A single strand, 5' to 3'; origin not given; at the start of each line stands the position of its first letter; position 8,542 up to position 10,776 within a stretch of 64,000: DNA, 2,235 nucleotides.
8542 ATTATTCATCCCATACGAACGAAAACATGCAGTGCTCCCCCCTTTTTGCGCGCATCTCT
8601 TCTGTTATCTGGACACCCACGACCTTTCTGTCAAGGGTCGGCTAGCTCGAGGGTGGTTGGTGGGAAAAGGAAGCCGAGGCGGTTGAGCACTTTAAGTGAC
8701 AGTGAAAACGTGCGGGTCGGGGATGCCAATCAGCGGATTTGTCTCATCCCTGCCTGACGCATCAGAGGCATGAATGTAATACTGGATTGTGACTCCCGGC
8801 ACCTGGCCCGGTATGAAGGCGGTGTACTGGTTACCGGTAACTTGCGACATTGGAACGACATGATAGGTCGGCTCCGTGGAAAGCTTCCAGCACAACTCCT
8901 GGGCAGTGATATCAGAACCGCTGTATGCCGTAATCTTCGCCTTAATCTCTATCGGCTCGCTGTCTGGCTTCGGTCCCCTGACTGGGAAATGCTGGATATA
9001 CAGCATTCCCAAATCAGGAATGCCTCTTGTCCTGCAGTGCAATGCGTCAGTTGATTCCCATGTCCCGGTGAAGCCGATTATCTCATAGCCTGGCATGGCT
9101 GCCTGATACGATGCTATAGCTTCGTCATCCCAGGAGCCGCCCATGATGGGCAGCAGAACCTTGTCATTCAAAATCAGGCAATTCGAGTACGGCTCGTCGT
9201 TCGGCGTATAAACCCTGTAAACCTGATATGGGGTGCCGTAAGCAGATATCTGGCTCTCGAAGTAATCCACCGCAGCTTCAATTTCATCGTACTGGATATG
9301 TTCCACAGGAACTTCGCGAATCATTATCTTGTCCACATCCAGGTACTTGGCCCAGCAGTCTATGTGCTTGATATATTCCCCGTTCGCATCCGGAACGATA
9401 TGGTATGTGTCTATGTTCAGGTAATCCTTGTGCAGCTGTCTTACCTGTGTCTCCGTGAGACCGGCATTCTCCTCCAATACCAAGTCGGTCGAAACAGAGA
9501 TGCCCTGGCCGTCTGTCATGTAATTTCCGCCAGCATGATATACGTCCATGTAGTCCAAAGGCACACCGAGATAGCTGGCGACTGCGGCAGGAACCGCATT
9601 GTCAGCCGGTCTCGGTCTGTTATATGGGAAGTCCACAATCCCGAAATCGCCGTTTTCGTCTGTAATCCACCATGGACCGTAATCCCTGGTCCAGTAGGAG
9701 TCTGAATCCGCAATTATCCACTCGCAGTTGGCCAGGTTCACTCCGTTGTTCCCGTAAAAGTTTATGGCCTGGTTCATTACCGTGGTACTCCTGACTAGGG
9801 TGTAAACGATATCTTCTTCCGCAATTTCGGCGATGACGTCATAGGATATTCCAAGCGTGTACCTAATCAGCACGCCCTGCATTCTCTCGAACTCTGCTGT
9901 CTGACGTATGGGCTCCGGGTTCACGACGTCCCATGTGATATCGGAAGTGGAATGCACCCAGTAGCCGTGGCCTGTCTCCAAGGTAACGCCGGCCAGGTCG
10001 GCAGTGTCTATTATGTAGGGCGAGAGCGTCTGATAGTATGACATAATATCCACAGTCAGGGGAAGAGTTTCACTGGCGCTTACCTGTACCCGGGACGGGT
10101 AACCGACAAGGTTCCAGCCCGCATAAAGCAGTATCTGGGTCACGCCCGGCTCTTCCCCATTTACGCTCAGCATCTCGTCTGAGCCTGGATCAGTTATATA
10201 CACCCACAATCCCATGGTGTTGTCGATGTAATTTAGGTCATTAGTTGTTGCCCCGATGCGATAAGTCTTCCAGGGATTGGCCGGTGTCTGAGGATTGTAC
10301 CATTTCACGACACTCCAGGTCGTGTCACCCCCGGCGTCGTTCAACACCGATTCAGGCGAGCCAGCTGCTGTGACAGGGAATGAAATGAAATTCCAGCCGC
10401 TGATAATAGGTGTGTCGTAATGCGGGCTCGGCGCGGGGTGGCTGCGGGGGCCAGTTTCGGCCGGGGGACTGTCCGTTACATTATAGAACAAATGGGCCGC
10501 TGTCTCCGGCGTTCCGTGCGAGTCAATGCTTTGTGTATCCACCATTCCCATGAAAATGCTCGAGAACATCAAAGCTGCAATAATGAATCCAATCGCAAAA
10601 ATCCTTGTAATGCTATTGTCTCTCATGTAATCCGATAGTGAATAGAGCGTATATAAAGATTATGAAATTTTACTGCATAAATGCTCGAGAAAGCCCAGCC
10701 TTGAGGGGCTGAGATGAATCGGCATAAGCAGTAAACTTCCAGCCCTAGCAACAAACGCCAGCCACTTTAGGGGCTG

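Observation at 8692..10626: Secreted protein with an agmatine-deiminase/PPAD-type catalytic domain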

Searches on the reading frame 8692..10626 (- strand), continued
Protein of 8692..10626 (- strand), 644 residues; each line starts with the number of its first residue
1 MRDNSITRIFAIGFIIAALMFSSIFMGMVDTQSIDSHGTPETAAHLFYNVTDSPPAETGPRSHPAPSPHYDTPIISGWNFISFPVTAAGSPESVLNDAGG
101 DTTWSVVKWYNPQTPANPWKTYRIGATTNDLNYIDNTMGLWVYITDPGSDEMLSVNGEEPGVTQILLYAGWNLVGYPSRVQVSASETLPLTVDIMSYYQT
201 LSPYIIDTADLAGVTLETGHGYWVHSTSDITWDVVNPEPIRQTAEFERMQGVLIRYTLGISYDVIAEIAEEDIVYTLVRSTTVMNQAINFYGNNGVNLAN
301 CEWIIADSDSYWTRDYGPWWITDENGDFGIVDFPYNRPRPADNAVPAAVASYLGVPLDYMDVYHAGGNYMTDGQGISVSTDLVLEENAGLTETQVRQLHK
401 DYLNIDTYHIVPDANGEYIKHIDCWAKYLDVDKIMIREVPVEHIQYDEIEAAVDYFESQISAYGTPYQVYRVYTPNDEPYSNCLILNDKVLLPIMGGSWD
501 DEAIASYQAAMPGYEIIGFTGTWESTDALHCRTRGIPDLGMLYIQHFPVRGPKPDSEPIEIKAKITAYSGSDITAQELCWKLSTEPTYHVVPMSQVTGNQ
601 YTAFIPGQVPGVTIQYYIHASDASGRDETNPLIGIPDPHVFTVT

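Call 77: search_solved_structures(query=L086:7524-9941:+, max_evalue=0.001, show_alignments=3)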
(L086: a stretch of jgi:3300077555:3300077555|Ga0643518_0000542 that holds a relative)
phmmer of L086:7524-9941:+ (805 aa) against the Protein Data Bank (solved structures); distinct sequences matched with E-value up to 0.001: 8.
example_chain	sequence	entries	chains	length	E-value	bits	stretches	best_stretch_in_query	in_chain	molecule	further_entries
1cvr_A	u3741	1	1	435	8.1e-95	321.8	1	247-675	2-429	GINGIPAIN R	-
4ief_B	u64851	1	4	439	4.9e-94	319.2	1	247-676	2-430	Gingipain R2 Mature Domain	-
4ief_A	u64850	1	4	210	9.2e-32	113.2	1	90-245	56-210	Gingipain R2 Pro-Domain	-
4xed_A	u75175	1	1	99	1.9e-21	79.1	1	681-777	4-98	Peptidase M14, carboxypeptidase A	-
4rbm_A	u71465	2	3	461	7.9e-21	77.1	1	254-681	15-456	Lys-gingipain W83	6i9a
4tkx_L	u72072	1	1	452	2.9e-18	68.6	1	254-675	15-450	Lys-gingipain W83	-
5ag9_A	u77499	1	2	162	0.00031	22.2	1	593-691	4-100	Gingipain R2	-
5mun_A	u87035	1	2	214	0.00056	21.3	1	87-208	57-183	Lys-gingipain W83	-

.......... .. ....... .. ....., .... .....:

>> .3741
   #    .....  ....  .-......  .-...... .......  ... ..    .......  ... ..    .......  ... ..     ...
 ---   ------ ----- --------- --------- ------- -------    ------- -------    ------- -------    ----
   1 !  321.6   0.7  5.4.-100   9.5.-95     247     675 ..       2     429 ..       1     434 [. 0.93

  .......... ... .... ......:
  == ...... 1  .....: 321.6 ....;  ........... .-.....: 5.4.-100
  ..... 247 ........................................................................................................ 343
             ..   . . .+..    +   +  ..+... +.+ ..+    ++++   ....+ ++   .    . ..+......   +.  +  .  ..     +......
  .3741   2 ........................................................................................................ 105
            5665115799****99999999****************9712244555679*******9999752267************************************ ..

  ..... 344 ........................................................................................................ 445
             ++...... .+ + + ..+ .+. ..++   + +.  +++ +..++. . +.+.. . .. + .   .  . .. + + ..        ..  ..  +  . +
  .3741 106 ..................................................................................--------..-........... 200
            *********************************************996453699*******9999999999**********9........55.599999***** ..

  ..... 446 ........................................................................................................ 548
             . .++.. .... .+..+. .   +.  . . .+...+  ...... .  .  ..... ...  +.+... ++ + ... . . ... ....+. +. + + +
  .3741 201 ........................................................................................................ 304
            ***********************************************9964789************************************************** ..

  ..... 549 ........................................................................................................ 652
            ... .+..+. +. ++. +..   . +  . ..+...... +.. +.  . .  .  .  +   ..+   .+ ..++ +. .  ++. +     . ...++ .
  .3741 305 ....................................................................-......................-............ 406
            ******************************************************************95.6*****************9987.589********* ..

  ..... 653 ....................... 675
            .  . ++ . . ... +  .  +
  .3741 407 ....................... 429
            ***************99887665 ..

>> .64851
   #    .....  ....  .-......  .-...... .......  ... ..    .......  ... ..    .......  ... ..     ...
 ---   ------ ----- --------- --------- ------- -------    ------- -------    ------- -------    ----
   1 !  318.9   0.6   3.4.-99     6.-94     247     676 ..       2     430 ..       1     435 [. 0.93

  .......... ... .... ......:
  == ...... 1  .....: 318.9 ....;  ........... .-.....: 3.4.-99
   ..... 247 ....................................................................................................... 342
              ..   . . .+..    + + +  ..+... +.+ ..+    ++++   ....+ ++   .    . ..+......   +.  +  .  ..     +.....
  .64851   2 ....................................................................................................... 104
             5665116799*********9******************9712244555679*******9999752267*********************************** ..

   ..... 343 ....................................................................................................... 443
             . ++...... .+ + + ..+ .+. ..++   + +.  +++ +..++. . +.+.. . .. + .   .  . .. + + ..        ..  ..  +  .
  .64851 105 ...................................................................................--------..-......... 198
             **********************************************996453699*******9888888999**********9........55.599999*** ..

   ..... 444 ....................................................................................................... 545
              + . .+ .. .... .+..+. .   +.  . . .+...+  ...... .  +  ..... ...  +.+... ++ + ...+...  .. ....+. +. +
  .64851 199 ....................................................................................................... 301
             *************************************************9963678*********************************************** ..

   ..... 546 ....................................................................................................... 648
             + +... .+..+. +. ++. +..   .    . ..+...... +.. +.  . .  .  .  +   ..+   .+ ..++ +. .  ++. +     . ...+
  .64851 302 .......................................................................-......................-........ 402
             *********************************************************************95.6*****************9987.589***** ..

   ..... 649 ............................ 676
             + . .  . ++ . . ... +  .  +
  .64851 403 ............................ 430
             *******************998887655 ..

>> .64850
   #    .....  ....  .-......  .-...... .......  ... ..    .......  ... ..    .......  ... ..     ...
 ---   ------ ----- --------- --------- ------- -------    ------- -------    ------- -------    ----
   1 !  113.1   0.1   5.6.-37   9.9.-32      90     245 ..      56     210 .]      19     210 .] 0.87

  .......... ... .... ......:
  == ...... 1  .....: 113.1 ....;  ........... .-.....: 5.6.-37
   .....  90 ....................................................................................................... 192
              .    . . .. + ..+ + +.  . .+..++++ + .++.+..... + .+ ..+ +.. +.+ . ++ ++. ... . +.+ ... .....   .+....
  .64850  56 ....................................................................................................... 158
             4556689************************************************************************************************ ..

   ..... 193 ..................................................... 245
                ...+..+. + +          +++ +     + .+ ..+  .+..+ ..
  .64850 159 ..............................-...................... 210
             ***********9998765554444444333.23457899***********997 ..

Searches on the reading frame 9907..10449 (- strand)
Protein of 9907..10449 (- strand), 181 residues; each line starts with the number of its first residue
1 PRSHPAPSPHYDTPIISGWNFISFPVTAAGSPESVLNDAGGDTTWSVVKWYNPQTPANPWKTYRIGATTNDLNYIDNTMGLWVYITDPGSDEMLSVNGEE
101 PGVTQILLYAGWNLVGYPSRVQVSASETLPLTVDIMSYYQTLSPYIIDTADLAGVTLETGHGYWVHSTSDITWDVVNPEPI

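Call 21: find_homologous_proteins(query=window:9916-10425:-, max_evalue=0.001)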
Query seq(170 aa) (170 aa): 22 proteins with E <= 0.001 among 56 candidates.
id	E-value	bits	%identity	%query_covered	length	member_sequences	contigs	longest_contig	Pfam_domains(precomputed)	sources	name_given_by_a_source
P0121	6.7e-43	165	54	93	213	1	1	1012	-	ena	-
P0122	6.2e-41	158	57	80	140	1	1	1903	-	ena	-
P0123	1.3e-40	157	50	90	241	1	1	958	-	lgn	-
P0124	2.1e-40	157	48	94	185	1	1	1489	-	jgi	jgi:hypothetical protein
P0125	5.9e-40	155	49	94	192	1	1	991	-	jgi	jgi:hypothetical protein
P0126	1.1e-39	154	50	90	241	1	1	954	-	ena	-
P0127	7.3e-39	152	48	95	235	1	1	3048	-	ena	-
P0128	7.3e-38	148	46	95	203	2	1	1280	-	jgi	jgi:hypothetical protein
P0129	3.9e-36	143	48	94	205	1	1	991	-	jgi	jgi:hypothetical protein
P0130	3.6e-34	136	44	94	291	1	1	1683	-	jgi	jgi:hypothetical protein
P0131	1.3e-27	115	42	92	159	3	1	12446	-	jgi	jgi:hypothetical protein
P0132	6.0e-27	113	57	64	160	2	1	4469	-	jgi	-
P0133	1.3e-26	112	41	97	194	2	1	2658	-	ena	-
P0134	1.8e-26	111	41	96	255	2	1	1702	-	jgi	jgi:hypothetical protein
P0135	5.6e-24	103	46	75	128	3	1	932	-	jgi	-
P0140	1.6e-16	79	38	97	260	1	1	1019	-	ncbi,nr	ncbi:MAG: hypothetical protein KAX31_06410, partial [Thermoplasmata archaeon]|nr:hypothetical protei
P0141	2.4e-15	75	36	91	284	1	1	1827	-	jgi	jgi:hypothetical protein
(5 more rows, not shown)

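Call 29: predict_structure(alignment_id=A1)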
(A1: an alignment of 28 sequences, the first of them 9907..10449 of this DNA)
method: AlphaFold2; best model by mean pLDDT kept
length: 181 residues; sequences in the alignment: 28
mean_pLDDT: 93.1   pTM: 0.85
mean pLDDT of the five models: 93.1, 92.7, 91.9, 91.6, 91.3
residues with pLDDT >= 90: 151; 70-90: 26; 50-70: 4; < 50: 0
segments of 3 or more residues with pLDDT < 50: none
pLDDT, mean of each block of 10 residues (from residue 1): 78 94 94 90 95 96 97 97 96 94 96 96 96 94 83 96 97 89 60
secondary structure, 60 per line:
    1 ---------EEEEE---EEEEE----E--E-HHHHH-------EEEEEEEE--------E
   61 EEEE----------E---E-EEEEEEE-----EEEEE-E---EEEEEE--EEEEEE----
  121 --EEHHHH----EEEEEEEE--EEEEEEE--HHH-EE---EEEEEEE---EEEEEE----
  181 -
elements in order: E10-14 E18-22 H32-36 E44-51 E60-64 E81-87 E93-97 E103-108 E111-116 H125-128 E133-140 E143-149 E161-167 E171-176

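Call 57: search_protein_families(library=pfam, proteins=[window:9907-10449:-, P0131, P0134, P0140, P0141], max_evalue=10)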
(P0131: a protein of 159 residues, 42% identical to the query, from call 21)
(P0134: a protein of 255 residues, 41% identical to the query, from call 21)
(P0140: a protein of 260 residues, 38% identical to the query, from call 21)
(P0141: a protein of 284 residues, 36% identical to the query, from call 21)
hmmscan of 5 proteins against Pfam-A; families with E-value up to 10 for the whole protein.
window:9907-10449:- (181 aa): 0 families

P0131 (159 aa): 0 families

P0134 (255 aa): 1 family
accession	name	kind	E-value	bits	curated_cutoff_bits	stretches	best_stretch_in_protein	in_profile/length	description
PF17366.7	AGA2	-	0.12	12.5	25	1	6-33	8-35/58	A-agglutinin-binding subunit Aga2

P0140 (260 aa): 1 family
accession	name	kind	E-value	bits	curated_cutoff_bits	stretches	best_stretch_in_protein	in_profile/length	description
PF22817.2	ApeP-like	-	0.13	12.3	27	1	52-84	28-60/158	ApeP dehydratase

P0141 (284 aa): 2 families
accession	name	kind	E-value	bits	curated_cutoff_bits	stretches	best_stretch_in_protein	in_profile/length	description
PF25718.1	Mycobacteriophage_73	-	0.09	13.7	27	0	130-160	30-62/85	Mycobacteriophage L5 gene 73 protein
PF08410.15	DUF1737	-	0.11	12.9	24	0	104-116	23-35/53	Domain of unknown function (DUF1737)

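Call 58: fold_search(model_id=the predicted structure, library=viral)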
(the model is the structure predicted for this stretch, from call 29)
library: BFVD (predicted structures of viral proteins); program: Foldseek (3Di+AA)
matches with E <= 10: 476; with E <= 0.001: 1
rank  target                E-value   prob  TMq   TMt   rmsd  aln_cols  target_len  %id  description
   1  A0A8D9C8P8            1.3e-04  1.00  0.62  0.22   4.2       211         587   15  Putative hemin binding protein [uncultured marine phage]
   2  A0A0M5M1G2            3.6e-02  0.15  0.17  0.12  31.1       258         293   10  Uncharacterized protein [Caulobacter phage Percy]
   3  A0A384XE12            5.5e-02  0.06  0.12  0.08  20.4       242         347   12  (no name in the UniProt tables at hand)
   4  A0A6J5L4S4            1.2e-01  0.11  0.17  0.17  16.9       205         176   11  Uncharacterized protein [uncultured Caudovirales phage]
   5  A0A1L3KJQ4            1.6e-01  0.07  0.17  0.10  23.1       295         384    8  (no name in the UniProt tables at hand)
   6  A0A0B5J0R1            1.8e-01  0.06  0.17  0.10  20.1       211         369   10  Uncharacterized protein [Pandoravirus inopinatum]
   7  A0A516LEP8            2.5e-01  0.04  0.15  0.09  16.0       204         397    7  (no name in the UniProt tables at hand)
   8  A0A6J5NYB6            2.8e-01  0.06  0.17  0.15  14.6       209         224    9  Uncharacterized protein [uncultured Caudovirales phage]
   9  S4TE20                3.2e-01  0.08  0.14  0.14  15.6       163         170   11  Uncharacterized protein [uncultured marine virus]
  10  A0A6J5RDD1            3.5e-01  0.03  0.11  0.13  19.0       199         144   11  Uncharacterized protein [uncultured Caudovirales phage]
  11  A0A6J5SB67            3.7e-01  0.07  0.18  0.13  15.8       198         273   11  Uncharacterized protein [uncultured Caudovirales phage]
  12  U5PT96                4.4e-01  0.08  0.18  0.23  13.0       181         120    9  Uncharacterized protein [Clavibacter phage CN1A]
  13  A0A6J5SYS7            4.4e-01  0.04  0.16  0.10  15.2       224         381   10  Uncharacterized protein [uncultured Caudovirales phage]
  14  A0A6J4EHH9            4.9e-01  0.07  0.14  0.17  13.6       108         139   15  (no name in the UniProt tables at hand)
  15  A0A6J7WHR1            4.9e-01  0.06  0.19  0.11  19.8       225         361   11  Uncharacterized protein [uncultured Caudovirales phage]
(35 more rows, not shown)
